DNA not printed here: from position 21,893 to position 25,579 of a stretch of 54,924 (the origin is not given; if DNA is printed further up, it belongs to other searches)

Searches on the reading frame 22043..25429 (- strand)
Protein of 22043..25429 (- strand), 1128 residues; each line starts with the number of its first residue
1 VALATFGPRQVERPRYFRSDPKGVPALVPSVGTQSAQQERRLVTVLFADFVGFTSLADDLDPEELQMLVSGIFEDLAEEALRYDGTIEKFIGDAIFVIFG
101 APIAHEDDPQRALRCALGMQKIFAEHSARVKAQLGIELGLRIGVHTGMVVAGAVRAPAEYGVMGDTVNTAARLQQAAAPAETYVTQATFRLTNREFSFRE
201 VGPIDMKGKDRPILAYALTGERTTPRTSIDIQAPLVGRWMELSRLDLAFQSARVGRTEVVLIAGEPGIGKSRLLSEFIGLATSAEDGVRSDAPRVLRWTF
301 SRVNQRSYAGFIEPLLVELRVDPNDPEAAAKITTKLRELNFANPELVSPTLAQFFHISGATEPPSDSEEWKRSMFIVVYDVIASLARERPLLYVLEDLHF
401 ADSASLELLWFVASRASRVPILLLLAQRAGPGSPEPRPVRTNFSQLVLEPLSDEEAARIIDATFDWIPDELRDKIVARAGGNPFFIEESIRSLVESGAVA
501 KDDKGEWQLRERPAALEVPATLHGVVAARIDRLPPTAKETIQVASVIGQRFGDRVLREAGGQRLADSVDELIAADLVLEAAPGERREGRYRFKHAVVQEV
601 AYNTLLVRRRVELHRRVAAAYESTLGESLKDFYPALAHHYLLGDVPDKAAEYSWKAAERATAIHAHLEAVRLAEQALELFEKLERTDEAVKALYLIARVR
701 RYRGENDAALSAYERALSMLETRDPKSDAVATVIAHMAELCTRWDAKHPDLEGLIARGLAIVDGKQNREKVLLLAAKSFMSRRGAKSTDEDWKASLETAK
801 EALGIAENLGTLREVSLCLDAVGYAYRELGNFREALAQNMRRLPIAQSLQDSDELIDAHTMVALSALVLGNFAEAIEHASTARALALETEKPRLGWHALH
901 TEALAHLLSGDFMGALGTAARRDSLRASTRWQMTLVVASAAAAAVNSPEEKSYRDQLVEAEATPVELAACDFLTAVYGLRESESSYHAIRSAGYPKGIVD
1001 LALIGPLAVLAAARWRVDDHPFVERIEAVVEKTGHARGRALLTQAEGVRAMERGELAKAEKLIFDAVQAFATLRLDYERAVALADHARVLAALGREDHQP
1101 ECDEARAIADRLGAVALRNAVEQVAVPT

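Call 76: search_protein_families(library=pfam, proteins=[window:22043-25429:-], max_evalue=0.00001)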
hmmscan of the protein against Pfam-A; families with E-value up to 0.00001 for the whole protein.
window:22043-25429:- (1128 aa): 4 families
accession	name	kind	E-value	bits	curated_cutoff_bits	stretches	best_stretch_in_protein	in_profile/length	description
PF00211.25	Guanylate_cyc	-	5.3e-28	98.3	21.9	1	38-218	4-181/183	Adenylate and Guanylate cyclase catalytic domain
PF13191.12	AAA_16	-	1.2e-17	65.4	32.6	1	234-423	1-166/167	AAA ATPase domain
PF13424.12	TPR_12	-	1.8e-11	44.5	30.1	0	666-721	19-76/77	Tetratricopeptide repeat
PF00515.34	TPR_1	-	8.3e-06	25.9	27.8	0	690-718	1-29/34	Tetratricopeptide repeat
